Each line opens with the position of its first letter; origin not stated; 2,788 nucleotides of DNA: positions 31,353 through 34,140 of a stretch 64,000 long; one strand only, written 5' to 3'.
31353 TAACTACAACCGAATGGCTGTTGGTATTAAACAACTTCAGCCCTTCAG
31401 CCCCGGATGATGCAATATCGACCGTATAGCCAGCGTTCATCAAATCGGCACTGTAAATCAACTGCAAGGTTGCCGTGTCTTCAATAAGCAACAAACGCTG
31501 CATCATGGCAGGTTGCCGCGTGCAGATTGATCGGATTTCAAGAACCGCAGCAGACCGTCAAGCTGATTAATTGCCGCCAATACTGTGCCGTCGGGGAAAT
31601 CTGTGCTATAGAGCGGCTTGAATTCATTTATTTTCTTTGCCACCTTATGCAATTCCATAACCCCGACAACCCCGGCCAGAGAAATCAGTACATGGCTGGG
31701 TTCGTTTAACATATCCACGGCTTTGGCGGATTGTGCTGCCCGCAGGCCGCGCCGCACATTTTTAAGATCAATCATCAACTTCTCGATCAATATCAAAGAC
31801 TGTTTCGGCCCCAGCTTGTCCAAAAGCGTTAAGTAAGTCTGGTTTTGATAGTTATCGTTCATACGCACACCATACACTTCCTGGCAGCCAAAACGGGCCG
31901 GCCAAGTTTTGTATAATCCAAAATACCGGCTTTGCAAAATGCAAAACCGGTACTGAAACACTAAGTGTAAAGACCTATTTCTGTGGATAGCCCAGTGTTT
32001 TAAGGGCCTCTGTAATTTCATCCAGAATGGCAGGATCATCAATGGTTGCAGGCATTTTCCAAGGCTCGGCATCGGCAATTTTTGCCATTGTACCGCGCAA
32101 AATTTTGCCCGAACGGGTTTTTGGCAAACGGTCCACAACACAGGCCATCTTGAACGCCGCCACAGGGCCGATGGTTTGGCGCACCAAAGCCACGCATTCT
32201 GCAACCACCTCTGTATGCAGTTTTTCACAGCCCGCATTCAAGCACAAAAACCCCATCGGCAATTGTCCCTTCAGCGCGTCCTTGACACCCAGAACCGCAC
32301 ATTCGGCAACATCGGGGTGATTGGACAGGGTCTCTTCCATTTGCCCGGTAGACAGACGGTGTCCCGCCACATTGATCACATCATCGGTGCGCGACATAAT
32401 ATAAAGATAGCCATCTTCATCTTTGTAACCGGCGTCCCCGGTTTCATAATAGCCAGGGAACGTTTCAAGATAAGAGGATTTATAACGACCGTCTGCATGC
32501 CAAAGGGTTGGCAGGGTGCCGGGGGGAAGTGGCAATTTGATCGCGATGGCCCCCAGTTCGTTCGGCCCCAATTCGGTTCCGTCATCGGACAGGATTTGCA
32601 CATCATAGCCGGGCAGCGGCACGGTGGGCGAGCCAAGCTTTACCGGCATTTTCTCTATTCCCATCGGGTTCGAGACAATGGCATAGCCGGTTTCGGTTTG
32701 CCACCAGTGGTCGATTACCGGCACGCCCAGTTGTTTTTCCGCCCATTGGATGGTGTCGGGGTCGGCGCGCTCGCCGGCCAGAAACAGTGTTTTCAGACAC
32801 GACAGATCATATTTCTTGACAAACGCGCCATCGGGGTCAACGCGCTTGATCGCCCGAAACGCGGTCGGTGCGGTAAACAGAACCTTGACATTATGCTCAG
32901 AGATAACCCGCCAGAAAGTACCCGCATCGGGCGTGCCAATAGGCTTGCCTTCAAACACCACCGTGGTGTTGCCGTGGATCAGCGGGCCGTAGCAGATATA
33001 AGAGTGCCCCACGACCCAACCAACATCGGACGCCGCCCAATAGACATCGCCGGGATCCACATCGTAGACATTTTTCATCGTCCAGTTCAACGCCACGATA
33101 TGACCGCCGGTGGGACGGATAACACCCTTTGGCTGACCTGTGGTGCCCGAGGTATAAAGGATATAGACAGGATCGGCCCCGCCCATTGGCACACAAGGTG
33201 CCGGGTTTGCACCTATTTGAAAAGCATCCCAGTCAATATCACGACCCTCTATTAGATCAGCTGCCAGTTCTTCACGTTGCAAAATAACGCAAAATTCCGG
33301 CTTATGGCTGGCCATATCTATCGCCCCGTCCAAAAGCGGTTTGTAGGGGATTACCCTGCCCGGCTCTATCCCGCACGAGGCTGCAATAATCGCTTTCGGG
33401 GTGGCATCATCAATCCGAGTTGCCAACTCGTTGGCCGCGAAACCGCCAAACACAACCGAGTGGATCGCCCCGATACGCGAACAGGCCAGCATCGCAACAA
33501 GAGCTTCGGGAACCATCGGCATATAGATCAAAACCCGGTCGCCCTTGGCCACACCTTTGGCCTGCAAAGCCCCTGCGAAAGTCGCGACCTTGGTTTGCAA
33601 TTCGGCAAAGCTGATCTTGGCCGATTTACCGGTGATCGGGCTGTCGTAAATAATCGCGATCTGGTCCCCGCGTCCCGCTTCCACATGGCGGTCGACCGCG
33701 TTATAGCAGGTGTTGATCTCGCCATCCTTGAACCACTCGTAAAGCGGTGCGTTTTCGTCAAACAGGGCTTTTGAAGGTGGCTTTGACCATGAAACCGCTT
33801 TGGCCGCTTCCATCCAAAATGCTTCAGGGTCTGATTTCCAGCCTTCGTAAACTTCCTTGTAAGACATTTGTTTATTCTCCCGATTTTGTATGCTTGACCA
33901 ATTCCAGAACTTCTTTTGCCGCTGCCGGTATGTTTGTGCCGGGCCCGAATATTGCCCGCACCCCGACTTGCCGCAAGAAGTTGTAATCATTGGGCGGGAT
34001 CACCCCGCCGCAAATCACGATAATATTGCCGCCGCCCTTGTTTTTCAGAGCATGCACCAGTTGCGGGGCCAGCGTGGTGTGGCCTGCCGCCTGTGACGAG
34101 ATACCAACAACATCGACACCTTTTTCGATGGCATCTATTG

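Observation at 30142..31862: LuxU/LuxO-like phosphorelay output module in an alphaproteobacterium, with no kinase nearby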

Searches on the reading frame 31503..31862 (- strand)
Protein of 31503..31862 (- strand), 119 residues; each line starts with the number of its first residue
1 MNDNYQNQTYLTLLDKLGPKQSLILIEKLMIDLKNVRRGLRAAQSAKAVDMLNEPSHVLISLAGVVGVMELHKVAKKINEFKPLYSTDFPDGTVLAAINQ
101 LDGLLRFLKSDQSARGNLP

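Call 4: search_protein_families(library=pfam, proteins=[window:31503-31862:-], max_evalue=0.01)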
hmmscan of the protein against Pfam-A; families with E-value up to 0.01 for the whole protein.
window:31503-31862:- (119 aa): 0 families

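Call 5: search_protein_families(library=ncbifam, proteins=[window:31503-31862:-], max_evalue=0.01)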
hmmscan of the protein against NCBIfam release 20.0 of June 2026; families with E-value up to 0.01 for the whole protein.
window:31503-31862:- (119 aa): 1 family
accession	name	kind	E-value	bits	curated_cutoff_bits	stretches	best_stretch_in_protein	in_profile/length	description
NF041948.1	Phrelay_LuxU_Vib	equivalog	0.0026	18.1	140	1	13-80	12-79/110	quorum-sensing phosphorelay protein LuxU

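Call 8: search_solved_structures(query=window:31503-31862:-, max_evalue=10, show_alignments=2)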
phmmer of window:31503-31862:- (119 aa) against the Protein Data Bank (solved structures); distinct sequences matched with E-value up to 10: 1.
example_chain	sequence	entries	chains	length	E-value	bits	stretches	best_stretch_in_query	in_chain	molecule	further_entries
4gib_A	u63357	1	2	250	0.45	14.3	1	6-54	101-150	Beta-phosphoglucomutase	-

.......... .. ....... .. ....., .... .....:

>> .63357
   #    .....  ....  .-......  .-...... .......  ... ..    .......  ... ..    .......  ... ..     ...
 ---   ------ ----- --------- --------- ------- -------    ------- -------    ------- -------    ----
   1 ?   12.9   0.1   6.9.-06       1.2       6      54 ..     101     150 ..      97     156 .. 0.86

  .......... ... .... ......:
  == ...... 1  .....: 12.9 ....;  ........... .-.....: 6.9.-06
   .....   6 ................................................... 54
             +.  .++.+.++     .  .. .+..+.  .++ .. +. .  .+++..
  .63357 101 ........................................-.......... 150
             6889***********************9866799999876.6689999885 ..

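Call 10: find_homologous_proteins(query=window:31503-31862:-, max_evalue=0.001)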
Query window:31503-31862:- (119 aa): 26 proteins with E <= 0.001 among 39 candidates.
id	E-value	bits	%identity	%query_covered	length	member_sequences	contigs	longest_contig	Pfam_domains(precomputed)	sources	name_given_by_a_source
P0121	2.4e-69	248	100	100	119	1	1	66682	-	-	-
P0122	1.5e-55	204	82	99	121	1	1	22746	-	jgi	-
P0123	6.5e-54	199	81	99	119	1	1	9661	-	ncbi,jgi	-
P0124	7.1e-51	189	78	99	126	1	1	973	-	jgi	-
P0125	5.7e-44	167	70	98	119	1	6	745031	-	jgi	jgi:HPt (histidine-containing phosphotransfer) domain-containing protein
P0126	2.9e-43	165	68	99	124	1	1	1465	-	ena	-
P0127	1.2e-41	159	69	97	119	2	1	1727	-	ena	-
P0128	3.9e-37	145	63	97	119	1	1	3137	-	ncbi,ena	-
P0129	7.3e-37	144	64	99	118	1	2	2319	-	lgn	-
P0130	8.0e-37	144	69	97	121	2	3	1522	-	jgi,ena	-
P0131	8.4e-37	144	69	97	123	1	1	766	-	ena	-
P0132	1.1e-36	143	61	97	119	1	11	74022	-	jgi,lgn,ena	jgi:hypothetical protein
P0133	1.1e-36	143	68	97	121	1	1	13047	-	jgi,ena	-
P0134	1.7e-36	143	67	97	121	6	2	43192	-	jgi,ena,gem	-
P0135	8.0e-36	141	60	97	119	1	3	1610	-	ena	-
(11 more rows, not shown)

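Call 50: predict_structure(alignment_id=A2)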
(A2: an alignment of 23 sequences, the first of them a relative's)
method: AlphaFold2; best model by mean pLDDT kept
length: 119 residues; sequences in the alignment: 23
mean_pLDDT: 92.4   pTM: 0.85
mean pLDDT of the five models: 92.4, 90.3, 88.2, 86.9, 86.2
residues with pLDDT >= 90: 100; 70-90: 11; 50-70: 4; < 50: 4
segments of 3 or more residues with pLDDT < 50: 1-3
pLDDT, mean of each block of 10 residues (from residue 1): 67 92 96 99 97 98 92 97 94 98 95 82
secondary structure, 60 per line:
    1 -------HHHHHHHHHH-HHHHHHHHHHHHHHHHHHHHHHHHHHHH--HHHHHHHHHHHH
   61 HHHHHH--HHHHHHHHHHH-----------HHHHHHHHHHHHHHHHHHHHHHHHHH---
elements in order: H8-17 H19-46 H49-66 H69-79 H91-116

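Call 54: fold_search(model_id=the predicted structure, library=pdb)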
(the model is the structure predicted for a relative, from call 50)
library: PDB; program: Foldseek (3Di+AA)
matches with E <= 10: 199; with E <= 0.001: 0
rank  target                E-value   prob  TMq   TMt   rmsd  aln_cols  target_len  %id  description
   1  3myf_A                1.3e-02  1.00  0.74  0.76   3.3       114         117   15  The Crystal Structure of the HPT domain from the Hpt Sensor Hybrid Histidine Kinase from Shewanella to 1.80A (released 2010-05-26)
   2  7c1i_A                1.6e-02  1.00  0.70  0.72   3.7       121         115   16  Crystal structure of histidine-containing phosphotransfer protein B (HptB) from Pseudomonas aeruginosa PAO1 (released 2020-11-04)
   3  3myf_D                5.4e-02  1.00  0.74  0.76   3.2       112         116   13  The Crystal Structure of the HPT domain from the Hpt Sensor Hybrid Histidine Kinase from Shewanella to 1.80A (released 2010-05-26)
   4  3myf_B                6.3e-02  1.00  0.74  0.76   3.3       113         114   14  The Crystal Structure of the HPT domain from the Hpt Sensor Hybrid Histidine Kinase from Shewanella to 1.80A (released 2010-05-26)
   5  8rqj_B                7.0e-02  1.00  0.57  0.53   6.7       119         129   13  Histidine-containing phosphotransfer protein from Chaetomium termophilum mutant R158A (released 2024-07-03)
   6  8pbw_C                9.5e-02  1.00  0.59  0.53   6.6       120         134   12  Histidine-containing phosphotransfer protein from Chaetomium thermophilum (released 2024-07-03)
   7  2lch_MODEL_1_A        1.4e-01  0.97  0.47  0.49   8.8       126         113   17  Solution NMR Structure of a Protein With a Redesigned Hydrophobic Core, Northeast Structural Genomics Consorti (released 2011-05-25)
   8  7dmf                  1.7e-01  0.97  0.51  0.35   6.8       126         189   18  A de novo protein that rigidly extends the structure of tVHS-like domain in tepsin with a new designed domain (released 2021-12-08)
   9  8pbw_B                1.7e-01  0.99  0.57  0.52   6.9       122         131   13  Histidine-containing phosphotransfer protein from Chaetomium thermophilum (released 2024-07-03)
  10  1a0b                  1.7e-01  0.99  0.50  0.51   4.8       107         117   20  HISTIDINE-CONTAINING PHOSPHOTRANSFER DOMAIN OF ARCB FROM ESCHERICHIA COLI (released 1998-03-18)
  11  2a0b                  1.7e-01  0.99  0.50  0.50   4.9       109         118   20  HISTIDINE-CONTAINING PHOSPHOTRANSFER DOMAIN OF ARCB FROM ESCHERICHIA COLI (released 1998-06-17)
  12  8rqj_A                2.3e-01  0.99  0.58  0.53   6.7       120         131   13  Histidine-containing phosphotransfer protein from Chaetomium termophilum mutant R158A (released 2024-07-03)
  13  8rqg                  2.4e-01  0.99  0.58  0.54   6.5       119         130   11  Histidine-containing phosphotransfer protein from Chaetomium termophilum mutant H105E (released 2024-07-03)
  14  8pbw_A                2.9e-01  0.97  0.54  0.50   6.9       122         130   14  Histidine-containing phosphotransfer protein from Chaetomium thermophilum (released 2024-07-03)
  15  1oxk_A                3.1e-01  0.99  0.64  0.51   8.4       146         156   15  Complex between YPD1 and SLN1 response regulator domain in space group P3(2) (released 2003-12-16)
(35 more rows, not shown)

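Call 88: search_protein_families(library=ncbifam, alignment_id=A2, max_evalue=0.01)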
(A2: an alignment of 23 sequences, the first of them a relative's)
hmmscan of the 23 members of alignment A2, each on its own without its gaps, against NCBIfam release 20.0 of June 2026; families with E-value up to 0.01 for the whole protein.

A. member 1, P0121 (119 aa): 1 family
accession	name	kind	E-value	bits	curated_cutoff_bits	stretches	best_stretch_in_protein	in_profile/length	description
NF041948.1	Phrelay_LuxU_Vib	equivalog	0.0026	18.1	140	1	13-80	12-79/110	quorum-sensing phosphorelay protein LuxU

B. families by the number of members that match (of 23 scanned): 1 family
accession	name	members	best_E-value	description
NF041948.1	Phrelay_LuxU_Vib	19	2.2e-05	quorum-sensing phosphorelay protein LuxU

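Call 89: search_protein_families(library=pfam, alignment_id=A2, max_evalue=1)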
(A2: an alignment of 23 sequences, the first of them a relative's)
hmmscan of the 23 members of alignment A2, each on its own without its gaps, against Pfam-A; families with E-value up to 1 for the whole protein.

A. member 1, P0121 (119 aa): 0 families

B. families by the number of members that match (of 23 scanned): 9 families
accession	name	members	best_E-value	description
PF19268.4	CIS_TMP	3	0.014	Contractile injection system tape measure protein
PF21375.2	POT1_C_insert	3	0.053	Protection of telomeres protein 1 (POT1), C-terminal insertion domain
PF01627.28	Hpt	2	0.0082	Hpt domain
PF21064.2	Reovirus_L2_N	1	0.04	Reovirus core-spike protein lambda-2 (L2), N-terminal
PF01939.22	NucS_C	1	0.073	Endonuclease NucS C-terminal domain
PF18849.6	baeRF_family7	1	0.094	Bacterial archaeo-eukaryotic release factor family 7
PF09071.16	Alpha-amyl_C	1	0.11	Alpha-amylase, C terminal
PF14082.12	SduA_C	1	0.12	Shedu protein SduA, C-terminal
PF15920.10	WHAMM-JMY_N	1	0.2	N-terminal of Junction-mediating and WASP homolog-associated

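Call 90: search_protein_representatives(alignment_id=A2)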
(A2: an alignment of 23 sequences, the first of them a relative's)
Query: 23 sequences, 119 profile positions. Proteins with E-value up to 0.001 (for the whole library): 254; up to 1e-10: 8; up to 1e-30: 3. The best 150 are listed.
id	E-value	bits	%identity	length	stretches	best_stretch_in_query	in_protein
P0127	1.7e-55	202.8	-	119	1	1-118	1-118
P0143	3.2e-51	188.9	-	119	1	1-118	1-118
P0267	2.0e-39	150.9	-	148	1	2-118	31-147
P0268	7.8e-25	103.8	-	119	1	1-112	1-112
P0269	5.6e-24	101.1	-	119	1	1-118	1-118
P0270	1.4e-22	96.5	-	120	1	3-113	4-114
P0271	1.2e-12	64.5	-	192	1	3-117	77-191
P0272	5.6e-11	59.1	-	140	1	10-112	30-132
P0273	1.3e-09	54.7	-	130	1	5-105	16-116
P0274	1.6e-09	54.4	-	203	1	9-109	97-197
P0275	1.8e-09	54.2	-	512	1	7-108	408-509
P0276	4.6e-09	52.9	-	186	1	9-109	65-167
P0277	5.3e-09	52.8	-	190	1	9-116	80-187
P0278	1.3e-08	51.5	-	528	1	7-116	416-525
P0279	1.4e-08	51.3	-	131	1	8-116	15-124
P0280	1.6e-08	51.2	-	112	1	8-112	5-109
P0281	2.0e-08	50.9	-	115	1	6-112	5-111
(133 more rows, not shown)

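Call 102: find_encoding_contigs(protein=P0280, flank=5000, max_places=2)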
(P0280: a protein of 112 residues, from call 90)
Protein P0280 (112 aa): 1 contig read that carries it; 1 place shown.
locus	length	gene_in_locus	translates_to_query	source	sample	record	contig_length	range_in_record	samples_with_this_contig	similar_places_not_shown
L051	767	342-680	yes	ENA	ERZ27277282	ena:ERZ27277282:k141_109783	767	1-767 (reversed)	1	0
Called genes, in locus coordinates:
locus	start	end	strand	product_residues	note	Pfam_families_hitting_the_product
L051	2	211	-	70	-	?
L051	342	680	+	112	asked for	PF01627:Hpt (weak)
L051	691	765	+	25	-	?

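Call 103: find_encoding_contigs(protein=P0281, flank=5000, max_places=2)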
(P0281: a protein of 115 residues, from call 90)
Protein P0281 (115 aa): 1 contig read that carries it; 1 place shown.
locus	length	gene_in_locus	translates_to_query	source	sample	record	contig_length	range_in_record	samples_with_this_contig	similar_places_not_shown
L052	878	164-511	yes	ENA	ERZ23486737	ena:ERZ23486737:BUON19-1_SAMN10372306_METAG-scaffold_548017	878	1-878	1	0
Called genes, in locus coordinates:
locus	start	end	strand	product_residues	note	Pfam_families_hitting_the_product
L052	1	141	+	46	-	?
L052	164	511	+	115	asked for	-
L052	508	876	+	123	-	?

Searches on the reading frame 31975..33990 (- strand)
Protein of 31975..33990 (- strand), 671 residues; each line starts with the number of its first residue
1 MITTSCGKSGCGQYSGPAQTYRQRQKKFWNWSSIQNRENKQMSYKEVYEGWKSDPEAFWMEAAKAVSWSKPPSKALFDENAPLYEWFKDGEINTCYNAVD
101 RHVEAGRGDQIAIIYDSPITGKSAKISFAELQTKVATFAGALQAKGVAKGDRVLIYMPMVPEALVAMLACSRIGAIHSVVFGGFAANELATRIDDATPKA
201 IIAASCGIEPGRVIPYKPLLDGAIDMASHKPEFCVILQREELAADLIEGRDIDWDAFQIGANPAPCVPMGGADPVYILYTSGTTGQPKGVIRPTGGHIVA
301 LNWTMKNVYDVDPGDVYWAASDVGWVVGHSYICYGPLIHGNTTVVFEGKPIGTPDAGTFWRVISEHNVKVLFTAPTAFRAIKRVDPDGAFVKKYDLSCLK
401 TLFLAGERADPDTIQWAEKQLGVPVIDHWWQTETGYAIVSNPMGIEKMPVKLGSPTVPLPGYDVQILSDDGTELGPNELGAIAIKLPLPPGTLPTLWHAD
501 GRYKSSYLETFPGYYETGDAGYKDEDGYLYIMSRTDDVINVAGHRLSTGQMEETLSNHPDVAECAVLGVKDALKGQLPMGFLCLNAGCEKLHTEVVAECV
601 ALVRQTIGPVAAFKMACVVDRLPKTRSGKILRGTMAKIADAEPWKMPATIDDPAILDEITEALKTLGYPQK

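Call 5: search_protein_families(library=ncbifam, proteins=[window:31975-33990:-], max_evalue=0.01)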
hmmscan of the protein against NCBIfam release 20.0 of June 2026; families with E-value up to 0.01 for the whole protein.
window:31975-33990:- (671 aa): 105 families (the best 25 are shown)
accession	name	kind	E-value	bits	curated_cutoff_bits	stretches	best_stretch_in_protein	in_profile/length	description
NF007815.0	PRK10524.1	equivalog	9.3e-220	731.4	955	1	42-664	2-628/629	propionate--CoA ligase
TIGR02316.1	propion_prpE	equivalog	1.5e-210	701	827.4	1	42-664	1-627/628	propionate--CoA ligase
NF001208.0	PRK00174.1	subfamily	1.9e-195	650.9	657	1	25-664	9-646/649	acetate--CoA ligase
TIGR02188.1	Ac_CoA_lig_AcsA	equivalog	2.2e-190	634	724.95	1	41-661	4-628/629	acetate--CoA ligase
NF003313.0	PRK04319.1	equivalog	3.7e-113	378.7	729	1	77-633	28-555/574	acetate--CoA ligase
NF002937.0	PRK03584.1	subfamily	4.7e-80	269.6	639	1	22-662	17-651/657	acetoacetate--CoA ligase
NF047394.1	AcylCoAsynMbcS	equivalog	5.3e-63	213.4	850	1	99-635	18-516/525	acyl-CoA synthetase MbcS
NF004837.0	PRK06187.1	subfamily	1.6e-60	204.9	476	1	121-635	29-518/531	long-chain-fatty-acid--CoA ligase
TIGR01217.1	ac_ac_CoA_syn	equivalog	5.6e-59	199.9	520.9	1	23-658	17-643/652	acetoacetate--CoA ligase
NF005714.0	PRK07529.1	subfamily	2.3e-47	161.7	632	1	95-635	32-572/640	acyl-CoA synthetase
TIGR02262.1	benz_CoA_lig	subfamily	4e-45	154.5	375.25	1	93-632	4-502/508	benzoate-CoA ligase family protein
NF006181.0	PRK08314.1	subfamily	2.2e-44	151.6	705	1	124-631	48-546/563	long-chain-fatty-acid--CoA ligase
TIGR01733.1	AA-adenyl-dom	subfamily_domain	9e-44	149.9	317.4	1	127-566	1-409/409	amino acid adenylation domain-containing protein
NF002966.0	PRK03640.1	equivalog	2.8e-43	148.2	556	2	274-638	143-479/483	o-succinylbenzoate--CoA ligase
NF053567.1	HBDA_AROS1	equivalog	3.8e-43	147.6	1000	1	89-632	9-512/523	3-hydroxybenzoate--CoA ligase HbdA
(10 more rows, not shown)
